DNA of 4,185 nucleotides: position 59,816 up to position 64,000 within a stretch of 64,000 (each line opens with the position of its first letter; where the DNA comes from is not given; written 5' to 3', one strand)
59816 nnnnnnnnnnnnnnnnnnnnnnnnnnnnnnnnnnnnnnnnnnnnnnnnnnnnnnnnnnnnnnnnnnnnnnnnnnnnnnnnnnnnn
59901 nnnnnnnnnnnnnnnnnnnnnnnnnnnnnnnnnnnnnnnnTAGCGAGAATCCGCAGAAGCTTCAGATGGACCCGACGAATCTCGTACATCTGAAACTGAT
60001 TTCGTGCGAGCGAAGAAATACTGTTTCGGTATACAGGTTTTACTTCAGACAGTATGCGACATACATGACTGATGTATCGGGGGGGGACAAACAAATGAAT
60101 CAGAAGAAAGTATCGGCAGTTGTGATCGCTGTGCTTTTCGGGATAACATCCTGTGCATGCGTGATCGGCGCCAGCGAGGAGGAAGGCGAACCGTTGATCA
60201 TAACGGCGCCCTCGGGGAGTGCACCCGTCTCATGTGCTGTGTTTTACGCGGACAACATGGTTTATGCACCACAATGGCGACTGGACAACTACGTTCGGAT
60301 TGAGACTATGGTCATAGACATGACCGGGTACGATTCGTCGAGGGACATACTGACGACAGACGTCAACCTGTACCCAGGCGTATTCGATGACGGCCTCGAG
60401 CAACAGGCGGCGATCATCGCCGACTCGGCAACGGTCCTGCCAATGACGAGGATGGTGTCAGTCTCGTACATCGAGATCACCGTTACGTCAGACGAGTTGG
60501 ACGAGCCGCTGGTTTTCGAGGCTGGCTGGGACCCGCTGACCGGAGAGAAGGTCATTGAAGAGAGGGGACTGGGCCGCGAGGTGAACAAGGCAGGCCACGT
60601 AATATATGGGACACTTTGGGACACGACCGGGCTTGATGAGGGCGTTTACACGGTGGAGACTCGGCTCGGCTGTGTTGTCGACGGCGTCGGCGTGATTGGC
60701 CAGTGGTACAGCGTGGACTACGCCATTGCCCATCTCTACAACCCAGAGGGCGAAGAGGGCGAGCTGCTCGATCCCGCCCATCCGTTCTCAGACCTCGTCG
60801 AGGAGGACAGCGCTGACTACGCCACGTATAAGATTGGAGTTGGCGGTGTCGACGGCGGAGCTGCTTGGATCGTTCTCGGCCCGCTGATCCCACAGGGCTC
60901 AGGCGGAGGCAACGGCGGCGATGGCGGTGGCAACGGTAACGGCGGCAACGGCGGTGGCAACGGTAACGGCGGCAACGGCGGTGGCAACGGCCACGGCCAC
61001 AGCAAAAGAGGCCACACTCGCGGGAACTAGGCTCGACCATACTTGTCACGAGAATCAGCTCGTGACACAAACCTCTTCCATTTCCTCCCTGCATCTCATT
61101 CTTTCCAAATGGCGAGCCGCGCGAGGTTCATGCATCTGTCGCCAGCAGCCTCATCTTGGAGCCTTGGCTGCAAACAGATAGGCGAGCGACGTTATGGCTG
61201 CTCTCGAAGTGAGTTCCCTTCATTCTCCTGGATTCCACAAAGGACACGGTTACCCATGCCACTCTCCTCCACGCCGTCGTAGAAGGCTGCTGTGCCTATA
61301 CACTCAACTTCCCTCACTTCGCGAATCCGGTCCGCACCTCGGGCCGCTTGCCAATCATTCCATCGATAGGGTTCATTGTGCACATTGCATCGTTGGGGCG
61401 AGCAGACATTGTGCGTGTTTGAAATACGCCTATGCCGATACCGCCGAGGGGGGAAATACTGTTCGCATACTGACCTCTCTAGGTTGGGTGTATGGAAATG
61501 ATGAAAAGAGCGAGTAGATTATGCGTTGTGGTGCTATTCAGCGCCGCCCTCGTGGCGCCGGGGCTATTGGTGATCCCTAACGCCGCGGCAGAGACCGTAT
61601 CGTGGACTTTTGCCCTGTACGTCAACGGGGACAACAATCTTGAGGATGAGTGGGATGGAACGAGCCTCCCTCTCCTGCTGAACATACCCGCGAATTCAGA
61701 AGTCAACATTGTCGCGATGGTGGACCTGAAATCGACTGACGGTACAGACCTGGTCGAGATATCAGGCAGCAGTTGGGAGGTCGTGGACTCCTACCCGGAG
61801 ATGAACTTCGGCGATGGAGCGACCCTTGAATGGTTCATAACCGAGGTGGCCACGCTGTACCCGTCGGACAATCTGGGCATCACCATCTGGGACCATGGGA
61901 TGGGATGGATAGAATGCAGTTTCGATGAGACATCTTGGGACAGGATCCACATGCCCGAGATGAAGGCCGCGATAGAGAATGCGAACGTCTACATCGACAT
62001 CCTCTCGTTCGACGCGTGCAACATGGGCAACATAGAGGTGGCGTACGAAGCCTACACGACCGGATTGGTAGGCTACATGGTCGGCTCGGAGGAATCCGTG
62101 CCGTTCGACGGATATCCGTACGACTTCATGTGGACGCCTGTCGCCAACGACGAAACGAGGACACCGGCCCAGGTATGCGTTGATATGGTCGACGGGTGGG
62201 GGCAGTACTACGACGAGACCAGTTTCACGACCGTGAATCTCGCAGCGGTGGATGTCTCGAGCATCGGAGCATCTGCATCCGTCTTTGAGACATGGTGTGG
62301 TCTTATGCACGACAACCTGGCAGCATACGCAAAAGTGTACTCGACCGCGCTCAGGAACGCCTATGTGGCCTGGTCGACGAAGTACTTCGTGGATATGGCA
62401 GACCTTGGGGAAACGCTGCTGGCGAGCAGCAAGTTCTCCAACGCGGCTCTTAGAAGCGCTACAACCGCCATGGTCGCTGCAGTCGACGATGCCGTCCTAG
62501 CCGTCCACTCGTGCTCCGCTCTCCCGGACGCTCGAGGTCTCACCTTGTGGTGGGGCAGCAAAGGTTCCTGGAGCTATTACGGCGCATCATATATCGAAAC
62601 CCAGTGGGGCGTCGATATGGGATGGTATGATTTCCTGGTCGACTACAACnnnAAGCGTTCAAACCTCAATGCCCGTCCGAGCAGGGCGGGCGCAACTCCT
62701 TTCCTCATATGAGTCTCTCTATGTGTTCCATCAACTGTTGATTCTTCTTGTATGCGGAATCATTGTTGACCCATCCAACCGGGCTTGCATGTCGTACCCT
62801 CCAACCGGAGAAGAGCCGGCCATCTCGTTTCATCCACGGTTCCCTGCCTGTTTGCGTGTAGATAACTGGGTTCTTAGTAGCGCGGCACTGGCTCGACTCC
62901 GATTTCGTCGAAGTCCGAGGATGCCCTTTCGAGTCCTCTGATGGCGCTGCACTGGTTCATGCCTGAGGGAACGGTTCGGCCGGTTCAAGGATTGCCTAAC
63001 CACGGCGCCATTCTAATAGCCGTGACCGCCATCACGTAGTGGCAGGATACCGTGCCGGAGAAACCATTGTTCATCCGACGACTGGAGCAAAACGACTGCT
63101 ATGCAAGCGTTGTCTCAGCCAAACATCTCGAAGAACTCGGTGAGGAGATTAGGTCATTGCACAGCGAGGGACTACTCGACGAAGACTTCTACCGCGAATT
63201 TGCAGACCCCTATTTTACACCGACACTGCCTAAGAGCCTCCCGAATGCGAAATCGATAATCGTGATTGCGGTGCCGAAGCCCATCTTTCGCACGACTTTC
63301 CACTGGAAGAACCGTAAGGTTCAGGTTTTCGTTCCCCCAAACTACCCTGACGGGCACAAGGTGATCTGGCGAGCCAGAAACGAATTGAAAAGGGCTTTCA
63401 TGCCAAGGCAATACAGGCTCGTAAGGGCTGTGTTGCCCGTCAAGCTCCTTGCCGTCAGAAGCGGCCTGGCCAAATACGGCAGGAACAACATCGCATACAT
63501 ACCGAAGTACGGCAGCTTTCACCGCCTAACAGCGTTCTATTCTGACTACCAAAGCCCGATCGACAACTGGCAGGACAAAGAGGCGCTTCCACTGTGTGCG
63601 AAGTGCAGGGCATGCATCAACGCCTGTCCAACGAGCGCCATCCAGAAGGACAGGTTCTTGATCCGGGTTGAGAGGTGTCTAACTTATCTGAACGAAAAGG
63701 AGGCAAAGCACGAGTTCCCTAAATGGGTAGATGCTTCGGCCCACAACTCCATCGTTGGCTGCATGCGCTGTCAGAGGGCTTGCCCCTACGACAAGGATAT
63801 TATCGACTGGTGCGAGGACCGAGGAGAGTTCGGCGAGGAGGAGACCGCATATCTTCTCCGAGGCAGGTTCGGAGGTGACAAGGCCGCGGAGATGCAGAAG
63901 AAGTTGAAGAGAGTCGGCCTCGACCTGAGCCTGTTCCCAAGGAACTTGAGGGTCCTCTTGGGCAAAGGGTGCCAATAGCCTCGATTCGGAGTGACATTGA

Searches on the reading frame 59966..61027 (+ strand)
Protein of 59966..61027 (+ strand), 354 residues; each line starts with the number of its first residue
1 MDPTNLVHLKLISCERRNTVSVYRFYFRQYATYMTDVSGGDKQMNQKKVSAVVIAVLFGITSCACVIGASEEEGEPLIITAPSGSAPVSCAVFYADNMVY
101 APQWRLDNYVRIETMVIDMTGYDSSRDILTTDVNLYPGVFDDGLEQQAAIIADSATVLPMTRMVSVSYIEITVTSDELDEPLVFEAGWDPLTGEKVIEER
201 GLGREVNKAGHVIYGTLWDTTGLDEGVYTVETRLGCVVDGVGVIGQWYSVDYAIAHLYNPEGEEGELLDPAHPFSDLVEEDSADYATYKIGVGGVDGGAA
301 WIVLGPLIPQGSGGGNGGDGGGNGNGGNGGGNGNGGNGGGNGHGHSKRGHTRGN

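Call 12: find_encoding_contigs(protein=window:59966-61027:+, flank=10000, max_places=1)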
Protein window:59966-61027:+ (354 aa): no gene with exactly this product is on record in the collection.

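Call 17: search_protein_families(library=pfam, proteins=[window:59966-61027:+], max_evalue=0.01)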
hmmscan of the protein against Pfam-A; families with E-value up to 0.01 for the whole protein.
window:59966-61027:+ (354 aa): 0 families

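Call 48: search_protein_families(library=ncbifam, proteins=[window:59966-61027:+], max_evalue=0.001)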
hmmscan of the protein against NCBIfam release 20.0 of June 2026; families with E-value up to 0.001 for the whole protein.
window:59966-61027:+ (354 aa): 0 families

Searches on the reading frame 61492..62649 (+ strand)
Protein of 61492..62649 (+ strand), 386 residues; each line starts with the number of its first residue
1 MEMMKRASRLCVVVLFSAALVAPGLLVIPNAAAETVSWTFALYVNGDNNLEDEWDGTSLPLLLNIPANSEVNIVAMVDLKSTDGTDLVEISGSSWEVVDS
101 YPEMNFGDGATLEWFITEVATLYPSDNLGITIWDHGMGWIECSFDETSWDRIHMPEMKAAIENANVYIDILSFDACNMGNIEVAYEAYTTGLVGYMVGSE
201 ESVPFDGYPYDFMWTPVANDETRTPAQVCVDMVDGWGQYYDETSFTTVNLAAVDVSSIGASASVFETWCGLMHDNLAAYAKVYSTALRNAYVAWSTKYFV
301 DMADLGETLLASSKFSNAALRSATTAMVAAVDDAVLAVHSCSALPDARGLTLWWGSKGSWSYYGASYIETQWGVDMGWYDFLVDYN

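Call 14: find_encoding_contigs(protein=window:61492-62649:+, flank=10000, max_places=1)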
Protein window:61492-62649:+ (386 aa): no gene with exactly this product is on record in the collection.

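Call 17: search_protein_families(library=pfam, proteins=[window:61492-62649:+], max_evalue=0.01)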
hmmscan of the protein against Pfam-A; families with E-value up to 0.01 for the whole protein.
window:61492-62649:+ (386 aa): 1 family
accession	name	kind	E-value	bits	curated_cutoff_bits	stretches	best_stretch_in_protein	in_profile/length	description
PF03415.19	Peptidase_C11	-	1.8e-36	126.9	25.8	1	43-336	2-304/359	Clostripain family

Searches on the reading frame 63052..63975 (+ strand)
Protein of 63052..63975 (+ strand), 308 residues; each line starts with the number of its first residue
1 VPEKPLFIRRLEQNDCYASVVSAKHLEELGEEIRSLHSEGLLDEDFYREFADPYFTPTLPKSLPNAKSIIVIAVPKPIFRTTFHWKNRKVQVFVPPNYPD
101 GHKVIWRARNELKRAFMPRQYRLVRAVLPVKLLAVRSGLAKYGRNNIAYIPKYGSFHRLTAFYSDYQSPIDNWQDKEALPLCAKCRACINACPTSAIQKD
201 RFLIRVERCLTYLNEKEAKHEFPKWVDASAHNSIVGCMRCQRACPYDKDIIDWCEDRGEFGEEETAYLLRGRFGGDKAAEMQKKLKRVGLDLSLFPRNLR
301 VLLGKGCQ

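Call 17: search_protein_families(library=pfam, proteins=[window:63052-63975:+], max_evalue=0.01)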
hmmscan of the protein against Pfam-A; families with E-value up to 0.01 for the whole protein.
window:63052-63975:+ (308 aa): 12 families
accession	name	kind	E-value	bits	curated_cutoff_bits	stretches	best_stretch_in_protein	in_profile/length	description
PF13484.11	Fer4_16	-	6.6e-13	49.7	30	1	182-246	2-65/66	4Fe-4S double cluster binding domain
PF13237.11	Fer4_10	-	6.5e-07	29.6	25.5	1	181-211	8-44/53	4Fe-4S dicluster domain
PF12838.12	Fer4_7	-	8.1e-06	26.7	27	1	182-247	2-51/52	4Fe-4S dicluster domain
PF00037.32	Fer4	-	2.8e-05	24.2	21.1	1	181-198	7-24/24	4Fe-4S binding domain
PF12837.12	Fer4_6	-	3.7e-05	23.9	25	0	181-197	8-24/24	4Fe-4S binding domain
PF13183.11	Fer4_8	-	5.5e-05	24.1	27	1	182-246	5-66/68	4Fe-4S dicluster domain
PF12800.12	Fer4_4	-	5.5e-05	23.6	24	0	181-194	3-16/17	4Fe-4S binding domain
PF13187.11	Fer4_9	-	0.0011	19.4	27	0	182-247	2-50/52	4Fe-4S dicluster domain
PF17179.9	Fer4_22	-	0.0013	20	27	0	217-246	64-93/95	4Fe-4S dicluster domain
PF12798.12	Fer4_3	-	0.0019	19.4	27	0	235-247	2-14/15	4Fe-4S binding domain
PF12797.12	Fer4_2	-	0.0037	17.6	24.5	0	182-194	10-22/22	4Fe-4S binding domain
PF25160.1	LdpA_Fe-S-bd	-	0.0053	17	27.6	0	235-248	29-42/49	LdpA Fe-S cluster-binding domain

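Call 60: find_encoding_contigs(protein=window:63157-63975:+, flank=10000, max_places=1)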
Protein window:63157-63975:+ (273 aa): 1 contig read that carries it; 1 place shown.
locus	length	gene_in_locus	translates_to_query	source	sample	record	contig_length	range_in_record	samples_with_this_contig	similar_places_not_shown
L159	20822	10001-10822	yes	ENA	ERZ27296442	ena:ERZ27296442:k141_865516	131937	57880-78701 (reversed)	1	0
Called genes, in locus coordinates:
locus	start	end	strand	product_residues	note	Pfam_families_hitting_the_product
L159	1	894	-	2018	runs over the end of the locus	PF18884:TSP3_bac (faint), PF06229:FRG1 (weak), PF06268:Fascin (faint)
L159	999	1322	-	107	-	-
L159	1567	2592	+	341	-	PF00005:ABC_tran, PF13304:AAA_21 (faint), PF13732:DrrA1-3_C (weak)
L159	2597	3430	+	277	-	PF01061:ABC2_membrane, PF12698:ABC2_membrane_3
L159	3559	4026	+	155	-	-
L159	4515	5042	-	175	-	-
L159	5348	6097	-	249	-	-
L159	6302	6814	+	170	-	PF12802:MarR_2 (weak), PF24034:DUF7343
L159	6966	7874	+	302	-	-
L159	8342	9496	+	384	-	PF03415:Peptidase_C11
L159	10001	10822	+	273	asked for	PF00037:Fer4 (faint), PF12838:Fer4_7 (weak), PF13237:Fer4_10 (faint), PF13484:Fer4_16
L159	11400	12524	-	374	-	PF05343:Peptidase_M42, PF01546:Peptidase_M20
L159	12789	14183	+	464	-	PF03415:Peptidase_C11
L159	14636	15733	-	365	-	PF02811:PHP (weak)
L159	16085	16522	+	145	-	-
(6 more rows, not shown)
